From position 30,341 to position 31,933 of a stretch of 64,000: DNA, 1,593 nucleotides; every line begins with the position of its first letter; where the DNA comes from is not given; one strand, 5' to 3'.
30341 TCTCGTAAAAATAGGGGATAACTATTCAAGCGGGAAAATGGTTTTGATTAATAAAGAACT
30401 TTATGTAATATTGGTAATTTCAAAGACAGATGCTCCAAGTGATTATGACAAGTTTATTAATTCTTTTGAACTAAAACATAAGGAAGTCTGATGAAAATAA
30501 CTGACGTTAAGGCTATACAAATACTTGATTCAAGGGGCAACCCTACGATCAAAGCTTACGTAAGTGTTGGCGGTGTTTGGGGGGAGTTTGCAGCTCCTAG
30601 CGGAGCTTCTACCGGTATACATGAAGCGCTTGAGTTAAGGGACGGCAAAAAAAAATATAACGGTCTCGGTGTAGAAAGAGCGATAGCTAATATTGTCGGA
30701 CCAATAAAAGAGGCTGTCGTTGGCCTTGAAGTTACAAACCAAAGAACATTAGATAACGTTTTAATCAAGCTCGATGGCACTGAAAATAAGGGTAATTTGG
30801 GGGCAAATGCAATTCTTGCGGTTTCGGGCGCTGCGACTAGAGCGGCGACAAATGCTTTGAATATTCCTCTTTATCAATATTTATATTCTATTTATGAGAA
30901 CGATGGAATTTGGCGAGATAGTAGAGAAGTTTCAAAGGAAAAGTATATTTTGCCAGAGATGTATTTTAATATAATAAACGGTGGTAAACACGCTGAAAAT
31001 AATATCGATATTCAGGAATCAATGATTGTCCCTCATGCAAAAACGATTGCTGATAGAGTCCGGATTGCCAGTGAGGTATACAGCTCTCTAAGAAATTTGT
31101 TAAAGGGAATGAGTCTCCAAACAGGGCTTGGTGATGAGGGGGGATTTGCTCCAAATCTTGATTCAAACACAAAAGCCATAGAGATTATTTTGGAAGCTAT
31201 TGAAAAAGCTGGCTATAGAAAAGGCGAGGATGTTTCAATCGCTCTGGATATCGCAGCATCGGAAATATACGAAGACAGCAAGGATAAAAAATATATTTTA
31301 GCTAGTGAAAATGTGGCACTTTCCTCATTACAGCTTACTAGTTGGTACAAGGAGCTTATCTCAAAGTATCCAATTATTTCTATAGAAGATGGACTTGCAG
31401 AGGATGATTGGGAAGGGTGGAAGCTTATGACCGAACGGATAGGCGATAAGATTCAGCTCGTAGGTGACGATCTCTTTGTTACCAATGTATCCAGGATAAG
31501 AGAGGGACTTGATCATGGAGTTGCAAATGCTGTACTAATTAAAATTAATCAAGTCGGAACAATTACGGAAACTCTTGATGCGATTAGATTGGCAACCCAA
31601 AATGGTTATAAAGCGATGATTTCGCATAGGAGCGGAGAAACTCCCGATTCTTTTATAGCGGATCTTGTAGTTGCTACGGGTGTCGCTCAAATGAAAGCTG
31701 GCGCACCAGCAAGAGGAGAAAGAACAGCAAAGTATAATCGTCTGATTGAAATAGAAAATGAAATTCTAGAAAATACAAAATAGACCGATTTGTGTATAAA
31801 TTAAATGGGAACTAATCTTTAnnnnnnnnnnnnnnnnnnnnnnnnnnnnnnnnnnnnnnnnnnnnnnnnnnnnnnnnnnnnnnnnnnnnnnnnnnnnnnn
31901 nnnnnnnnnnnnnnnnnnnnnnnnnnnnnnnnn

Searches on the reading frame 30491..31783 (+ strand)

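Call 31: search_protein_families(library=pfam, proteins=[window:30491-31783:+], max_evalue=0.0001)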
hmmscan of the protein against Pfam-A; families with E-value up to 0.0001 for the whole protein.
window:30491-31783:+ (430 aa): 4 families
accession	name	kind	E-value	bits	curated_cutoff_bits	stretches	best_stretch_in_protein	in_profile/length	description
PF00113.28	Enolase_C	-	1.2e-111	373.2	21.5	1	152-428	2-284/296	Enolase, C-terminal TIM barrel domain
PF03952.21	Enolase_N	-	1.2e-48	165.1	35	1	3-131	1-131/131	Enolase, N-terminal domain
PF07476.17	MAAL_C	-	1e-05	25.3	27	1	315-401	134-221/249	Methylaspartate ammonia-lyase C-terminus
PF13378.12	MR_MLE_C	-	3.1e-05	24.2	29.4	1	274-400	52-173/219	Enolase C-terminal domain-like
